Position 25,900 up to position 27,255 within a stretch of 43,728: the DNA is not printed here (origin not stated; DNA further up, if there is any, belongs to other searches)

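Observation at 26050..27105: Virus-borne class-I (archaeal-type) CCA-adding-enzyme homolog with a replaced C-terminal half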

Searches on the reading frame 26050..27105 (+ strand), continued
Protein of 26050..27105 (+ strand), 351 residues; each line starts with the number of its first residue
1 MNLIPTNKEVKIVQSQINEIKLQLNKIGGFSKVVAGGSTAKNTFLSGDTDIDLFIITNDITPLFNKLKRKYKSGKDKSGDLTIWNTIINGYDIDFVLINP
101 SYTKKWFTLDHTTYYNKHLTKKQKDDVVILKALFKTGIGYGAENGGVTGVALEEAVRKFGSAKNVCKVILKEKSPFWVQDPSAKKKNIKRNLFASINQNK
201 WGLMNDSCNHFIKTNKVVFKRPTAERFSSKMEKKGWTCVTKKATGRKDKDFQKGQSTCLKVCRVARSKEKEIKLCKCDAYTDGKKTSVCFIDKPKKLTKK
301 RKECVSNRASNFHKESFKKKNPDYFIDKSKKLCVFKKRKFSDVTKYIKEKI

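Call 58: search_protein_families(library=padloc, proteins=[window:26050-27105:+, P0006, P0007, L057:9328-9966:-, L059:7654-8250:+, L059:7342-7650:+, L057:9012-9302:-], max_evalue=0.01)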
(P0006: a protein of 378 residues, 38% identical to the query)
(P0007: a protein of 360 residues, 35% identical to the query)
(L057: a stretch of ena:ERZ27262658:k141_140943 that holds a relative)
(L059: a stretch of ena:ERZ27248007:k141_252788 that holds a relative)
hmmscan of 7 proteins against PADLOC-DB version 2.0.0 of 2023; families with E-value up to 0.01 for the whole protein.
window:26050-27105:+ (351 aa): 3 families
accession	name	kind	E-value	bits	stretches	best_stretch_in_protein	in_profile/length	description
PDLC00790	Cyclase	-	5.2e-06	24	1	7-59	50-103/310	oligonucleotide-cyclase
PDLC00803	Cyclase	-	9.7e-05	20.2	1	8-73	20-85/253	oligonucleotide-cyclase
PDLC00823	Cyclase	-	0.0027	15.4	1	5-58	18-71/285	oligonucleotide-cyclase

P0006 (378 aa): 1 family
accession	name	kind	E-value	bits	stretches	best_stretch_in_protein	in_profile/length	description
PDLC00803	Cyclase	-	0.0051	14.5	0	31-64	40-73/253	oligonucleotide-cyclase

P0007 (360 aa): 5 families
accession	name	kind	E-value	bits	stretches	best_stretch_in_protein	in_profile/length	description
PDLC00803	Cyclase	-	5.6e-05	20.9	1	9-58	21-70/253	oligonucleotide-cyclase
PDLC00801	Cyclase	-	0.00011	19.4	1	5-66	16-80/295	oligonucleotide-cyclase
PDLC00794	Cyclase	-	0.0002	18.8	1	5-69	15-81/297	oligonucleotide-cyclase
PDLC00823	Cyclase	-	0.00035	18.3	1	6-73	19-84/285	oligonucleotide-cyclase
PDLC00784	Cyclase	-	0.0032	14.7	0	18-76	59-120/351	oligonucleotide-cyclase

L057:9328-9966:- (212 aa): 4 families
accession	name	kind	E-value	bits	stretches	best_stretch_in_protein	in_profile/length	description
PDLC01515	Csx3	-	4.8e-14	50.4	1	4-187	8-177/183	"CAS-I,CAS-III; associated"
PDLC01045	Csx3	-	1.5e-11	42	1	6-172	111-260/286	Csx3-AAA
PDLC01059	C3a67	-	5e-06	24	1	7-182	9-168/382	AAA-Csx3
PDLC04140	mad8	-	0.0069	13.9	1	2-82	27-114/314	mads_8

L059:7654-8250:+ (198 aa): 3 families
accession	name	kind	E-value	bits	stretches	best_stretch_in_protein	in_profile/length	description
PDLC01515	Csx3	-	2.8e-13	47.9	1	5-186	9-179/183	"CAS-I,CAS-III; associated"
PDLC01045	Csx3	-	9e-07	26.4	1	7-102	112-208/286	Csx3-AAA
PDLC01059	C3a67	-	1.9e-05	22.1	1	6-153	8-141/382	AAA-Csx3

L059:7342-7650:+ (102 aa): 7 families
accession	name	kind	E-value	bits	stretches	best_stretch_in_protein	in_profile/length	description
PDLC01632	Csx3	-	4.5e-23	79.1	1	28-98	9-76/77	"CAS-I,CAS-III; associated"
PDLC01294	Csx3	-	4.5e-22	76.1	1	32-99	17-80/81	"CAS-I,CAS-III; associated"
PDLC01353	Csx3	-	5.4e-22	75.9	1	17-99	3-81/82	"CAS-I,CAS-III; associated"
PDLC01040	Csx3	-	7e-22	75.5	1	4-90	3-83/84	Csx3 (CARF)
PDLC01045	Csx3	-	1.4e-15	55.3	1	39-101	40-101/286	Csx3-AAA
PDLC01059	C3a67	-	8.8e-11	39.6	1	11-100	291-379/382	AAA-Csx3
PDLC01844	CARF2--CARF_HEPN_CSX3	-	2.7e-05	21.3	1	11-75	383-450/464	-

L057:9012-9302:- (96 aa): 6 families
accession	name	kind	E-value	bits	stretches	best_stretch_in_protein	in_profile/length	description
PDLC01040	Csx3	-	1.1e-14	52.5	1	3-85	2-80/84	Csx3 (CARF)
PDLC01632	Csx3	-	6.9e-14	49.7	1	23-85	6-65/77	"CAS-I,CAS-III; associated"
PDLC01353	Csx3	-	2.7e-13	48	1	14-85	2-69/82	"CAS-I,CAS-III; associated"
PDLC01294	Csx3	-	3.1e-12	44.6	1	15-85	3-69/81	"CAS-I,CAS-III; associated"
PDLC01045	Csx3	-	2.2e-07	28.4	1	30-85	34-87/286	Csx3-AAA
PDLC01059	C3a67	-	4.9e-06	24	1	26-79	220-267/382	AAA-Csx3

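Call 62: find_related_loci(query=A2, collection=metagenome_contigs, flank=8000)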
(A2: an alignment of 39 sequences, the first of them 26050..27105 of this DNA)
Query A2 (351 aa) in metagenome_contigs; peptide patterns used: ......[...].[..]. (x = any residue, [..] = any of these).
247 stretches matched a pattern; 66 encode a relative of the query (tblastn E <= 1e-3); 66 distinct loci.
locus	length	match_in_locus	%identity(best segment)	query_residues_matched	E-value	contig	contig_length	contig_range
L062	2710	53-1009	44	30-351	9e-95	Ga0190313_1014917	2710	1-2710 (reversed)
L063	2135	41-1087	35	3-351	7e-74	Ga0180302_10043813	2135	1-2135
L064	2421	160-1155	40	4-344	7e-73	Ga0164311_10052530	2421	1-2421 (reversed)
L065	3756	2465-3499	36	1-351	4e-64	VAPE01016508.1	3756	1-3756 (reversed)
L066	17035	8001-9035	33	4-351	4e-61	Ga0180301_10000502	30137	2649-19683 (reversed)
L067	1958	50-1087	34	2-351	5e-62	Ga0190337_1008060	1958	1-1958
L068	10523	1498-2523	34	4-351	8e-59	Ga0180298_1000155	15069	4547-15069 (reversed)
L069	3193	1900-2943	33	1-351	3e-56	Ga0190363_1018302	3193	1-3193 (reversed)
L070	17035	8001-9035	36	1-349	2e-56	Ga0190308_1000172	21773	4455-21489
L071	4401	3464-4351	36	4-304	3e-55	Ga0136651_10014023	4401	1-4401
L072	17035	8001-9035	33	1-351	1e-55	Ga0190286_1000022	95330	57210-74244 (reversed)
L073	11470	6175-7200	33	4-351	6e-55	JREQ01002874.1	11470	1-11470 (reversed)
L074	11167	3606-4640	33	1-349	2e-54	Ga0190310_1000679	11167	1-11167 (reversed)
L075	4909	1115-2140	35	3-348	2e-54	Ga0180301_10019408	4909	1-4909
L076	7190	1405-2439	33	1-349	1e-54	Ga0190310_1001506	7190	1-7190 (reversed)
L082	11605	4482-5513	33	1-351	2e-53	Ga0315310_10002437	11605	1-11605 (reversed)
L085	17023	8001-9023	30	1-347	4e-52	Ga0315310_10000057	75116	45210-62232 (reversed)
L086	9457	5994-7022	31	3-351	3e-51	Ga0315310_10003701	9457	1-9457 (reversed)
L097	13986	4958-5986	30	4-351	5e-48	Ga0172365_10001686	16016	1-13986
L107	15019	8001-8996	31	6-351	2e-44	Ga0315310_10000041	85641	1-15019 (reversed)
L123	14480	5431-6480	28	1-351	7e-30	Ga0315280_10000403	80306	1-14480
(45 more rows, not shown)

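Call 65: search_protein_families(library=pfam, proteins=[L107:7390-7938:+, L072:4445-4714:+, L072:5483-5890:+, L072:9758-12505:+, L085:13953-16667:+, L082:8224-9177:-, L097:10691-11752:-, L123:6544-9291:+, L072:7307-7627:+, L086:2081-3778:+], max_evalue=0.01)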
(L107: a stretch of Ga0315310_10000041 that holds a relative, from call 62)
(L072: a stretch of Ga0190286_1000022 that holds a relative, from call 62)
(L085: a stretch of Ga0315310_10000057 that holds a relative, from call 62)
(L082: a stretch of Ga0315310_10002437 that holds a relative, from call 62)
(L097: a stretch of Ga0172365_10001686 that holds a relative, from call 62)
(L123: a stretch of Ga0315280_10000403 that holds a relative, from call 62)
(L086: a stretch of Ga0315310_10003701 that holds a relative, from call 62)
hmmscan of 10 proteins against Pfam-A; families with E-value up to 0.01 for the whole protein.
L107:7390-7938:+ (182 aa): 0 families

L072:4445-4714:+ (89 aa): 0 families

L072:5483-5890:+ (135 aa): 0 families

L072:9758-12505:+ (915 aa): 9 families
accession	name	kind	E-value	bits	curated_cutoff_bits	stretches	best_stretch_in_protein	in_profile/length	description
PF01555.25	N6_N4_Mtase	-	1.8e-33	116.8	26.7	2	7-92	137-219/221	DNA methylase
PF01170.24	UPF0020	-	1.6e-27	97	22.3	1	33-142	6-131/197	RMKL-like, methyltransferase domain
PF03602.21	Cons_hypoth95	-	2e-12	47.6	24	1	56-144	43-125/182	Conserved hypothetical protein 95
PF10237.15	N6-adenineMlase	-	2.7e-09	37.4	23.2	0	77-146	52-100/166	Probable N6-adenine methyltransferase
PF05175.20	MTS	-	9.3e-09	35.6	23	0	199-222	89-112/170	Methyltransferase small domain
PF07669.17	Eco57I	-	6.5e-07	30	25.3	0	322-380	31-93/171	Eco57I restriction-modification methylase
PF02384.22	N6_Mtase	-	7.9e-05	22.6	20.4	0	275-379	47-143/311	N-6 DNA Methylase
PF13379.11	NMT1_2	-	0.00096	19.5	24.7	0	350-385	161-196/252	NMT1-like family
PF08241.18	Methyltransf_11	-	0.0096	17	21.2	0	815-838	72-95/95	Methyltransferase domain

L085:13953-16667:+ (904 aa): 7 families
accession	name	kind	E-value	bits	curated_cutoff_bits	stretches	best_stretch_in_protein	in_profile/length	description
PF03161.18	LAGLIDADG_2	-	2.2e-35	122.6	25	1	306-470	1-163/168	LAGLIDADG DNA endonuclease family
PF01555.25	N6_N4_Mtase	-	2.3e-25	90.3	26.7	2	26-76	170-220/221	DNA methylase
PF01170.24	UPF0020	-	4.4e-25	89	22.3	1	36-132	27-138/197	RMKL-like, methyltransferase domain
PF03602.21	Cons_hypoth95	-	4.2e-10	40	24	1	39-128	43-126/182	Conserved hypothetical protein 95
PF07669.17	Eco57I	-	9e-08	32.8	25.3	0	680-715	71-105/171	Eco57I restriction-modification methylase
PF02384.22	N6_Mtase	-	7.4e-06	25.9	20.4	0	680-717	122-160/311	N-6 DNA Methylase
PF03683.19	UPF0175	-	0.0014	18.7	27.9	1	256-290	27-61/75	Uncharacterised protein family (UPF0175)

L082:8224-9177:- (317 aa): 0 families

L097:10691-11752:- (353 aa): 0 families

L123:6544-9291:+ (915 aa): 2 families
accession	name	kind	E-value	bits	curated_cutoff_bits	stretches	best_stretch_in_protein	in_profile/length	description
PF13717.11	Zn_ribbon_4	-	0.0016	18.8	30.3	1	871-896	5-32/36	zinc-ribbon domain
PF24064.2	HTH_NPRL3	-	0.0055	17.1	27.2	0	248-286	6-44/62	GATOR1 complex protein NPRL3, C-terminal HTH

L072:7307-7627:+ (106 aa): 0 families

L086:2081-3778:+ (565 aa): 6 families
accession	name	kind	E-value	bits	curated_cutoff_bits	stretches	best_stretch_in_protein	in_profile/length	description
PF01170.24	UPF0020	-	1e-12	48.7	22.3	0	318-356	99-138/197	RMKL-like, methyltransferase domain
PF01555.25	N6_N4_Mtase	-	9e-12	45.8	26.7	1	340-558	1-110/221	DNA methylase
PF05175.20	MTS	-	4.4e-07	30.1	23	0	3-28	92-117/170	Methyltransferase small domain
PF10237.15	N6-adenineMlase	-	3.5e-06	27.3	23.2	0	86-131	84-131/166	Probable N6-adenine methyltransferase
PF07669.17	Eco57I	-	0.00018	22.1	25.3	0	327-364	61-99/171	Eco57I restriction-modification methylase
PF09445.16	Methyltransf_15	-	0.0033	17.4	22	0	80-135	61-115/165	RNA cap guanine-N2 methyltransferase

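Call 92: search_dna_similar(query=L061:5256-6767:-, collection=phages, mode=protein, max_evalue=0.001, max_rows=8)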
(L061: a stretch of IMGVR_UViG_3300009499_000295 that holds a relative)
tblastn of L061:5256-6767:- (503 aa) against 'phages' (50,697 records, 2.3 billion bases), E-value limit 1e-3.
Records with a match: 298; places in all: 298; records where one place covers at least 80% of the query: 0.
Best place of each record, by identity: <60% 298.
By first word of the organism name: Salmonella 164; Klebsiella 44; Escherichia 27; Dickeya 19; Serratia 10; Vibrio 6; Shigella 6; Erwinia 4; Enterobacter 3; Thermus 2; and 9 more.
By host as written in the record: - 36; Salmonella enterica 26; Salmonella enterica subsp. enterica serovar Enteritidis PT1 21; Klebsiella pneumoniae 19; Salmonella enterica subsp. enterica serovar Typhimurium 14; Dickeya solani 11; Salmonella sp. 10; Escherichia coli O157:H7 9; and 88 more.
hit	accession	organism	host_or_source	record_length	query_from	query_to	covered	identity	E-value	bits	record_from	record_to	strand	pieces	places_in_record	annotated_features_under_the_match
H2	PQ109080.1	Thermus phage Riverbug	Thermus thermophilus HB8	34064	45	441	79%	25.7%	2e-13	79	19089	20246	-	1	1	TerL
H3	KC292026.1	Halogranum tailed virus 1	Halogranum sp. SS5-1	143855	40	433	78%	22.8%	2e-4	50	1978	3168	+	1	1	5: terminase large subunit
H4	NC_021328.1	Halogranum tailed virus 1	Halogranum sp. SS5-1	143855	40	433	78%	22.8%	2e-4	50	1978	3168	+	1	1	5: terminase large subunit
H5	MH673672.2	Thermus phage phiFa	Thermus thermophilus HB27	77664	41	418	75%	22.7%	3e-9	66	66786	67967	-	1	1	terminase large subunit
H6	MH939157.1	Meiothermus phage MMP17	Meiothermus sp.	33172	150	438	57%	23.6%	1e-8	64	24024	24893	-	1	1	terminase, ATPase subunit | hypothetical protein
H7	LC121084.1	Ralstonia phage RSP15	-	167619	48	260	42%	24.3%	4e-7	59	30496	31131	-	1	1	hypothetical protein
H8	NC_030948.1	Ralstonia phage RSP15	-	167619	48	260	42%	24.3%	4e-7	59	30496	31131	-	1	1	terminase large subunit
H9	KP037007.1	Erwinia phage phiEa2809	Erwinia amylovora 1/79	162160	50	217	33%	28.8%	6e-6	55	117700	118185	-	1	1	terminase DNA packaging enzyme large subunit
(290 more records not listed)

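Call 93: search_solved_structures(query=L061:5256-6767:-, max_evalue=0.01)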
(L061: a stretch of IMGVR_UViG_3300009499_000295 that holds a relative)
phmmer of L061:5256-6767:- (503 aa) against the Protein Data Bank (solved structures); distinct sequences matched with E-value up to 0.01: 0.
